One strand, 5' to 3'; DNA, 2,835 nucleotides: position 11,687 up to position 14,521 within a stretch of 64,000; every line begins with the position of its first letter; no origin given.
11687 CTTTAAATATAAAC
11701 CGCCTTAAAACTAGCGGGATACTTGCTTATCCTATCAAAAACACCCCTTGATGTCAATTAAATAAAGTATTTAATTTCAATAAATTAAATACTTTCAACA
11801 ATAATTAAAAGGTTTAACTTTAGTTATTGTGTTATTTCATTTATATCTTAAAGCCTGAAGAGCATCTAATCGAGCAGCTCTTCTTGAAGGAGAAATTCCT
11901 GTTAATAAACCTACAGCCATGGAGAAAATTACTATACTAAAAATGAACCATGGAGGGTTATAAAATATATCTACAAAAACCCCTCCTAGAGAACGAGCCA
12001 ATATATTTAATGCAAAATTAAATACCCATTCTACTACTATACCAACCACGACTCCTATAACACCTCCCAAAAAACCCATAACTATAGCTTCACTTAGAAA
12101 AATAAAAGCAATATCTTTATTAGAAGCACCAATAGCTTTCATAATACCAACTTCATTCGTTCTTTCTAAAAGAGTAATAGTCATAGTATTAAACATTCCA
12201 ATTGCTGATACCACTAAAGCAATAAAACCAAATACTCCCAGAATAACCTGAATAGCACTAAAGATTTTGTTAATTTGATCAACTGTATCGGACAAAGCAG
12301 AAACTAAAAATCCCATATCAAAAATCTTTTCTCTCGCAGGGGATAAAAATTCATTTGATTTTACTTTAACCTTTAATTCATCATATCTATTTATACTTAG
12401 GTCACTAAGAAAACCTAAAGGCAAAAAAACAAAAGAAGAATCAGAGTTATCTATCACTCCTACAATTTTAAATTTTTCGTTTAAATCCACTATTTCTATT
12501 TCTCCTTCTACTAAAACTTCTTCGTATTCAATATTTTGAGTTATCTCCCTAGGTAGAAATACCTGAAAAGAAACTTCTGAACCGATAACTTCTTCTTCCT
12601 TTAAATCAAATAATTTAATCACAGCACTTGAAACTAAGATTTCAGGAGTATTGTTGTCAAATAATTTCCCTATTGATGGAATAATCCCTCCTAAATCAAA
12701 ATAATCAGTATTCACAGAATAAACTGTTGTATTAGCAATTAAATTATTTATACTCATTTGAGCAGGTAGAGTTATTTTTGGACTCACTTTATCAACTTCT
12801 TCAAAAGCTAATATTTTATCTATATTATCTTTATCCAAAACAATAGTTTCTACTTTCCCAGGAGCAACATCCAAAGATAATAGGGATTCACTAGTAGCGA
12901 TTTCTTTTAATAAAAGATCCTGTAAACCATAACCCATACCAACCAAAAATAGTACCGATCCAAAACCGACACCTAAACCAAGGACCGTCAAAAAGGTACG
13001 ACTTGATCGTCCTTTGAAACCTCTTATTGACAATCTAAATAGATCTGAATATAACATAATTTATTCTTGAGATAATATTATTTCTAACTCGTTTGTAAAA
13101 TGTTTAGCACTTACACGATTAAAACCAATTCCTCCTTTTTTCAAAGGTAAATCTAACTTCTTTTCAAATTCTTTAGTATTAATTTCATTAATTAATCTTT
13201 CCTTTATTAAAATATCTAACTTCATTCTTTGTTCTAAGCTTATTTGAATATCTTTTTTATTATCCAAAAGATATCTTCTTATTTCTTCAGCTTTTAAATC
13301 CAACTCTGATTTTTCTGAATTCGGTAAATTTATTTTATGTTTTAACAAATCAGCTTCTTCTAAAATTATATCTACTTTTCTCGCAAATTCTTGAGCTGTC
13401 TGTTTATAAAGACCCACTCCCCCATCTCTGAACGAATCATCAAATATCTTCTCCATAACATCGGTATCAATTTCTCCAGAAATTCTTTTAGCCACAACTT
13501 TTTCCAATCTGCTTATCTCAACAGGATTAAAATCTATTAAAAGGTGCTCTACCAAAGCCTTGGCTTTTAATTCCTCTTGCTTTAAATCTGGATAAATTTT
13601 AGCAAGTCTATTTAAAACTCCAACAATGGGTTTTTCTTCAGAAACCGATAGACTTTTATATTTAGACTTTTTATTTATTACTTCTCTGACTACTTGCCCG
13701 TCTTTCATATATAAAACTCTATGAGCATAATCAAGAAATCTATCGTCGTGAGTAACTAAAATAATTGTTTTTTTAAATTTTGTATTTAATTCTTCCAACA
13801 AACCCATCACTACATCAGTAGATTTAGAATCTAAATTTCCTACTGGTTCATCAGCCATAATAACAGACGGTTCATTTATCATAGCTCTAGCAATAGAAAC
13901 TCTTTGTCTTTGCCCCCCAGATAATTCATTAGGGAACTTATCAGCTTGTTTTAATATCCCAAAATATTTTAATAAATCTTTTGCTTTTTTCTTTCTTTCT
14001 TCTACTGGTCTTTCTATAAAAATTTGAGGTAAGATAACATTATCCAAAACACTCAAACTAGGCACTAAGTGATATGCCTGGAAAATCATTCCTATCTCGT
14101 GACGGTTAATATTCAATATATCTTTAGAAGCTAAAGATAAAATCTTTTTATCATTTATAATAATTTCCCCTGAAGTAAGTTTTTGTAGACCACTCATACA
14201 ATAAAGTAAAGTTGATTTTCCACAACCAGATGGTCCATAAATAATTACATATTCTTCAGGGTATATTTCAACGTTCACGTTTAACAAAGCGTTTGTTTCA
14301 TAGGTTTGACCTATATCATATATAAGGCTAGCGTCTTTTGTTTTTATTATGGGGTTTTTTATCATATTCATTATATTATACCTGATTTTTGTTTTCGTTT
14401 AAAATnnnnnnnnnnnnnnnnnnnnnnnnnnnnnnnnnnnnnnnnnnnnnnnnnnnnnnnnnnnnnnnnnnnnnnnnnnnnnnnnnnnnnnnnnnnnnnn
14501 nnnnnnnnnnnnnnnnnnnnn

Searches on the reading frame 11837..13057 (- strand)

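Call 11: search_protein_families(library=pfam, proteins=[window:11837-13057:-], max_evalue=0.01)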
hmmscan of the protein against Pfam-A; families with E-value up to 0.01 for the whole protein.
window:11837-13057:- (406 aa): 2 families
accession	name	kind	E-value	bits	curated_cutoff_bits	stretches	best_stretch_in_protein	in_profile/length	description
PF02687.27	FtsX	-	2.8e-22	79.5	25.5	1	275-397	2-118/120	FtsX-like permease C-terminal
PF12704.14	MacB_PCD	-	2.2e-16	61.2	27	1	21-244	1-203/207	MacB-like periplasmic core domain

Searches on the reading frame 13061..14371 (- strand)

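Call 11: search_protein_families(library=pfam, proteins=[window:13061-14371:-], max_evalue=0.01)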
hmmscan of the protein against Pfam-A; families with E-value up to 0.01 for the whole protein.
window:13061-14371:- (436 aa): 7 families
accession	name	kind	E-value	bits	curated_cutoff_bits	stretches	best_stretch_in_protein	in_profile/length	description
PF00005.33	ABC_tran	-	1.4e-34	120.1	25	1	30-177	2-136/137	ABC transporter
PF13166.12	AAA_13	-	1.5e-05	24.3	36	1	162-219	521-580/713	AAA domain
PF02463.25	SMC_N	-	3e-05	24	40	1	39-222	24-211/220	RecF/RecN/SMC N terminal domain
PF13304.12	AAA_21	-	0.00096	19.7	27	0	43-63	3-23/304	AAA domain, putative AbiEii toxin, Type IV TA system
PF01637.24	ATPase_2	-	0.0068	16.7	33.2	0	38-57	19-38/225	ATPase domain predominantly from Archaea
PF13555.12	AAA_29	-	0.0071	16.5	27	0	33-56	16-39/61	P-loop containing region of AAA domain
PF03193.22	RsgA_GTPase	-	0.0075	16.6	30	0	38-71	105-138/174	RsgA GTPase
